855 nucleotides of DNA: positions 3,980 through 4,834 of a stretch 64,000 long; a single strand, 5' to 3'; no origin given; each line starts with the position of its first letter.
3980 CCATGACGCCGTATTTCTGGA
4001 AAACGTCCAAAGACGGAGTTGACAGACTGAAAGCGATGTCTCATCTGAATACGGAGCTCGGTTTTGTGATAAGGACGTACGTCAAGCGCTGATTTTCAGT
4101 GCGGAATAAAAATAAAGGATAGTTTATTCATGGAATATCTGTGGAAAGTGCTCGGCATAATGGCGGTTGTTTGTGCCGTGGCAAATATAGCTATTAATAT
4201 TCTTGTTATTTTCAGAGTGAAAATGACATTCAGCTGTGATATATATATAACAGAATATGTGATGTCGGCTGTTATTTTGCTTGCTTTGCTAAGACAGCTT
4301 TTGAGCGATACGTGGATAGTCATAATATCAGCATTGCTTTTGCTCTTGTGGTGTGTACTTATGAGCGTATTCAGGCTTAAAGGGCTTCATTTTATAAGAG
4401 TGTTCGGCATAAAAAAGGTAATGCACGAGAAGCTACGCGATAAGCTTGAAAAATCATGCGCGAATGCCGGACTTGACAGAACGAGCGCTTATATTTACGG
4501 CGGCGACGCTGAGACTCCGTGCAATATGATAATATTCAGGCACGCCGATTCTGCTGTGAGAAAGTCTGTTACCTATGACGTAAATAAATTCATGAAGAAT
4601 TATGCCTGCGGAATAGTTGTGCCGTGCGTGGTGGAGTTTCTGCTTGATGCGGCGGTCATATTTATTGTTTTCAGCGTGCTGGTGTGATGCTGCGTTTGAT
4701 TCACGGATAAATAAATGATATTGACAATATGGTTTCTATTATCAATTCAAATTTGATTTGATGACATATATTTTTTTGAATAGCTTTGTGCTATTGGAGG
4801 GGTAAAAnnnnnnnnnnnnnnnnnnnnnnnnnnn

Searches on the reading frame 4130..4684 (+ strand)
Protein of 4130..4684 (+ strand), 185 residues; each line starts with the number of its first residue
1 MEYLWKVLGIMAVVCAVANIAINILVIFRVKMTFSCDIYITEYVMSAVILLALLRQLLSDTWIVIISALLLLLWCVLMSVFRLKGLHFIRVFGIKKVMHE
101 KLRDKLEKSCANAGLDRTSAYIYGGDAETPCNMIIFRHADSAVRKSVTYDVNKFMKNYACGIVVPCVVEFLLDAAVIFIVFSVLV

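Call 3: search_protein_families(library=pfam, proteins=[window:4130-4684:+], max_evalue=1)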
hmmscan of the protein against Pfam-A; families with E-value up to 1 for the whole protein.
window:4130-4684:+ (185 aa): 1 family
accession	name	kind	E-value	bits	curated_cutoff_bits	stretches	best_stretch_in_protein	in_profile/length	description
PF13239.11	2TM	-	0.083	13.4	24.8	1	43-105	20-72/79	2TM domain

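Call 4: search_protein_families(library=ncbifam, proteins=[window:4130-4684:+], max_evalue=1)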
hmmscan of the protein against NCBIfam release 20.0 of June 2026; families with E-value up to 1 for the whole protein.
window:4130-4684:+ (185 aa): 0 families

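Call 5: search_protein_families(library=padloc, proteins=[window:4130-4684:+], max_evalue=1)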
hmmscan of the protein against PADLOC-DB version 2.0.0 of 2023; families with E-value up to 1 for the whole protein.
window:4130-4684:+ (185 aa): 0 families

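Call 6: search_protein_families(library=phrogs, proteins=[window:4130-4684:+], max_evalue=0.1)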
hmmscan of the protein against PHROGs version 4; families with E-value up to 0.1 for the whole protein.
window:4130-4684:+ (185 aa): 0 families
